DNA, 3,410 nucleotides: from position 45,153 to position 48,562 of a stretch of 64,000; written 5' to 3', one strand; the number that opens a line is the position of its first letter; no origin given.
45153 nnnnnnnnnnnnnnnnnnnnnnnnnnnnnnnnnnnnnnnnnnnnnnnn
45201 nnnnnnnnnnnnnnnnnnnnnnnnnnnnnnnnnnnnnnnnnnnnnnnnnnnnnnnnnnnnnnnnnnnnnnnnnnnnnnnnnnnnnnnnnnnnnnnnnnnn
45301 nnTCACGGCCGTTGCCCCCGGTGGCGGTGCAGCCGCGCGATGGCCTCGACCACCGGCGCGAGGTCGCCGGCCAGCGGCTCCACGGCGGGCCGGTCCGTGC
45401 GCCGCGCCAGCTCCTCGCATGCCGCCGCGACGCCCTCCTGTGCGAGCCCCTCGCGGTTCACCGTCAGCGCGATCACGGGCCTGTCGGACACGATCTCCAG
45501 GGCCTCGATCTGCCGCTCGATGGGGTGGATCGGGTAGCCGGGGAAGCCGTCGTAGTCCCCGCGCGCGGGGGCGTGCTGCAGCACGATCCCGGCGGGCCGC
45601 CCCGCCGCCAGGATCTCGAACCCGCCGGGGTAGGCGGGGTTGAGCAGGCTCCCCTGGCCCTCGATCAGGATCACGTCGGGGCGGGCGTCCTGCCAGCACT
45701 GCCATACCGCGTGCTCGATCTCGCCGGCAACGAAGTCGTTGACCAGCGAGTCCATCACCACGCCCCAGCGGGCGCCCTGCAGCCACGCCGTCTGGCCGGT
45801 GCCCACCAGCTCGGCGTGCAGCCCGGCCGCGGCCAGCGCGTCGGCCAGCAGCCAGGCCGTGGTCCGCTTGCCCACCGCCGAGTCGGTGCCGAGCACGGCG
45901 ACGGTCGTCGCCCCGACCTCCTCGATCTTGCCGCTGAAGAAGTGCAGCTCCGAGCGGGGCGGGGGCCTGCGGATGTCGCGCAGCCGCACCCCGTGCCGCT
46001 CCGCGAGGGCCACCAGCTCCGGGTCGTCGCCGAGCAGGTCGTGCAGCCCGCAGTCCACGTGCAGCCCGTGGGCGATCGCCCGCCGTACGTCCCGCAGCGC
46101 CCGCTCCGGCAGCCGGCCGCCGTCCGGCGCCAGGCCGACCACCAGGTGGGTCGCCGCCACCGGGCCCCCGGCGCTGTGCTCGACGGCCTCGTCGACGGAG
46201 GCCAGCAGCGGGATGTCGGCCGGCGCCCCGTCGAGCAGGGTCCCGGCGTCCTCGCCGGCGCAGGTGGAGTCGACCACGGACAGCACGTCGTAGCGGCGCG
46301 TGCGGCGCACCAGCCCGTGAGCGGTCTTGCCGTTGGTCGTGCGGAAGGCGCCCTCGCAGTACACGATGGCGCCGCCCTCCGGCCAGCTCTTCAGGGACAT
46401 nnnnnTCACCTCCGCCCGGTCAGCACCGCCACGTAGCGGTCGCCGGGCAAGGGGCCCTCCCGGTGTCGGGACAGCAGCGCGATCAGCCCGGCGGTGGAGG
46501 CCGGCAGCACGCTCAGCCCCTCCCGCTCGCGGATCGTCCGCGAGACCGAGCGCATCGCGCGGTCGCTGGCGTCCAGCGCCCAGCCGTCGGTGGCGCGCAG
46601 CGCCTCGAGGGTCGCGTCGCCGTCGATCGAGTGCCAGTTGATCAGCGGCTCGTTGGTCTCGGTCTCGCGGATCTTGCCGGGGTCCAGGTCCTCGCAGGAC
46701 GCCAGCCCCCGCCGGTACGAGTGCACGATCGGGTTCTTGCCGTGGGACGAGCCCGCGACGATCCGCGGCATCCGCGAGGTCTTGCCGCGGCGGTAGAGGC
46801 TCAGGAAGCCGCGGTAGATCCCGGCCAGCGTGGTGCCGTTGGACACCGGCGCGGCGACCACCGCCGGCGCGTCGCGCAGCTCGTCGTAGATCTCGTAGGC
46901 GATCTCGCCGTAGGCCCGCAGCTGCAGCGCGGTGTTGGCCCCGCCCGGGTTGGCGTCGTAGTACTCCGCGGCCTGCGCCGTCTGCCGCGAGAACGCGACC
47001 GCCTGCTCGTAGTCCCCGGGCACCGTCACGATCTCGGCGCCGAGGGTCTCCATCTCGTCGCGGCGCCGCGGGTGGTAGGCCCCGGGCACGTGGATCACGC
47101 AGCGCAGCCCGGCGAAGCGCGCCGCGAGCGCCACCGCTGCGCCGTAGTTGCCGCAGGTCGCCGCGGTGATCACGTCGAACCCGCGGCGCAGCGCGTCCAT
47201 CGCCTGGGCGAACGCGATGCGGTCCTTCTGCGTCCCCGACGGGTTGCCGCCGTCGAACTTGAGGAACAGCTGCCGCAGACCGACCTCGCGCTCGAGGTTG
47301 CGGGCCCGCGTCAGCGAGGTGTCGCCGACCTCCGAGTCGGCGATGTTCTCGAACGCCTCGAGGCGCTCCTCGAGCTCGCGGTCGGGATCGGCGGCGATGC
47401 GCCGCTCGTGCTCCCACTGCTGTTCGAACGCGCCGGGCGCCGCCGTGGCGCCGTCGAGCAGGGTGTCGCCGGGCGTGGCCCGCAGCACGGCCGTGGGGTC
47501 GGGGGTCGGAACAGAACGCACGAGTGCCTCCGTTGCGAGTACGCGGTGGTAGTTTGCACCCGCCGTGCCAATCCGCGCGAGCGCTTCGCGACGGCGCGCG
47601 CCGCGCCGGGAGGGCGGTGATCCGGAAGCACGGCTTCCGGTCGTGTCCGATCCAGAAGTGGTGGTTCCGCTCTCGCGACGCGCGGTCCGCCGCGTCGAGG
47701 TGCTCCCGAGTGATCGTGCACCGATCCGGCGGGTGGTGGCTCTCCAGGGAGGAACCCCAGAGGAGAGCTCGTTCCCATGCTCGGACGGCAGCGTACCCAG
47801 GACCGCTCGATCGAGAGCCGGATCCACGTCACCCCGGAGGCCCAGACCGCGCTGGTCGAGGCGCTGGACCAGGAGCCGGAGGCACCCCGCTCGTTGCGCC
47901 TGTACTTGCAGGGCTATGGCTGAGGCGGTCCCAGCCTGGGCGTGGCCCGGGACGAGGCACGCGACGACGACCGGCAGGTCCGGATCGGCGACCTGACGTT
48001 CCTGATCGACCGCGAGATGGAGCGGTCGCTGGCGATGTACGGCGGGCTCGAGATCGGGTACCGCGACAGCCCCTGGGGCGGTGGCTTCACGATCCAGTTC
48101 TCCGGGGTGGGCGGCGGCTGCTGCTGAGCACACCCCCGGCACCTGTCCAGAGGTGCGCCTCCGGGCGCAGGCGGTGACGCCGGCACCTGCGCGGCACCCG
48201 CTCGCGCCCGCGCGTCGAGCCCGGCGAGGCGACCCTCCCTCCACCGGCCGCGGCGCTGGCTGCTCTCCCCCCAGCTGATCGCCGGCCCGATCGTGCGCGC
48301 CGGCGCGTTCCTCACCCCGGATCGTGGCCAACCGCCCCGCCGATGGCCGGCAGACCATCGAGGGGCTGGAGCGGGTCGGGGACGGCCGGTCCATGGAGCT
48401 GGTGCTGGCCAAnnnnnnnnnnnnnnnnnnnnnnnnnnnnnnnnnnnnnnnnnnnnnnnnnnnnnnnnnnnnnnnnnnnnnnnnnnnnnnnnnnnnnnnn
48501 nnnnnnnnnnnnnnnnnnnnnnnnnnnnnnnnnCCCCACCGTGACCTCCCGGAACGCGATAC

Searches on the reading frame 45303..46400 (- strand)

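Call 63: search_protein_families(library=pfam, proteins=[window:45303-46400:-], max_evalue=0.0001)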
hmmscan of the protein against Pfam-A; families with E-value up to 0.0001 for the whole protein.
window:45303-46400:- (365 aa): 2 families
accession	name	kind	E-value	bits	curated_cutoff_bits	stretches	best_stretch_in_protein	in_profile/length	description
PF07755.17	DUF1611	-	1.8e-61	207.5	25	1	154-346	2-196/201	Domain of unknown function (DUF1611_C) P-loop domain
PF17396.8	DUF1611_N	-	7.8e-24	84.3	22.6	1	46-146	2-95/95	Domain of unknown function (DUF1611_N) Rossmann-like domain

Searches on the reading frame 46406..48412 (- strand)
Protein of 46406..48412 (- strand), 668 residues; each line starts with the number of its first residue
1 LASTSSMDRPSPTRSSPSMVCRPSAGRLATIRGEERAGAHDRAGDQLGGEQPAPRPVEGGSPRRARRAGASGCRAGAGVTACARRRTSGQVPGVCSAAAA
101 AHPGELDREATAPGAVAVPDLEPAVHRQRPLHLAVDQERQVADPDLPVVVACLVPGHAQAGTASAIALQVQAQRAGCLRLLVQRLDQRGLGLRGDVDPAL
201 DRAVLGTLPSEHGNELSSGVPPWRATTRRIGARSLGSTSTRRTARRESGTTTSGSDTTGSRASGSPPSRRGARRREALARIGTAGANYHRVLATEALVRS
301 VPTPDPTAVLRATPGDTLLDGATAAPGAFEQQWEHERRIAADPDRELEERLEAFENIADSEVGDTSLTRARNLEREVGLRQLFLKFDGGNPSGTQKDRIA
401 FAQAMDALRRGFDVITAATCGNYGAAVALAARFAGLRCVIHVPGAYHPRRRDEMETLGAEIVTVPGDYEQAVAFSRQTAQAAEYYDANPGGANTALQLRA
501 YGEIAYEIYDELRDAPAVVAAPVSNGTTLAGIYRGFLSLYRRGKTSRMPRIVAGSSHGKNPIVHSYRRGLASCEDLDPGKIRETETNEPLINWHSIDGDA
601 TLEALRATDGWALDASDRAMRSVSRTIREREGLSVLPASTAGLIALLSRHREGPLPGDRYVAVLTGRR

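Call 63: search_protein_families(library=pfam, proteins=[window:46406-48412:-], max_evalue=0.0001)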
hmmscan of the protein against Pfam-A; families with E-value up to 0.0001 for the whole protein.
window:46406-48412:- (668 aa): 1 family
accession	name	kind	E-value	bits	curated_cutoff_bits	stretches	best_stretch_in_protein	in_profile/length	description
PF00291.31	PALP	-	2.2e-55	188.5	35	1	361-666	4-295/295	Pyridoxal-phosphate dependent enzyme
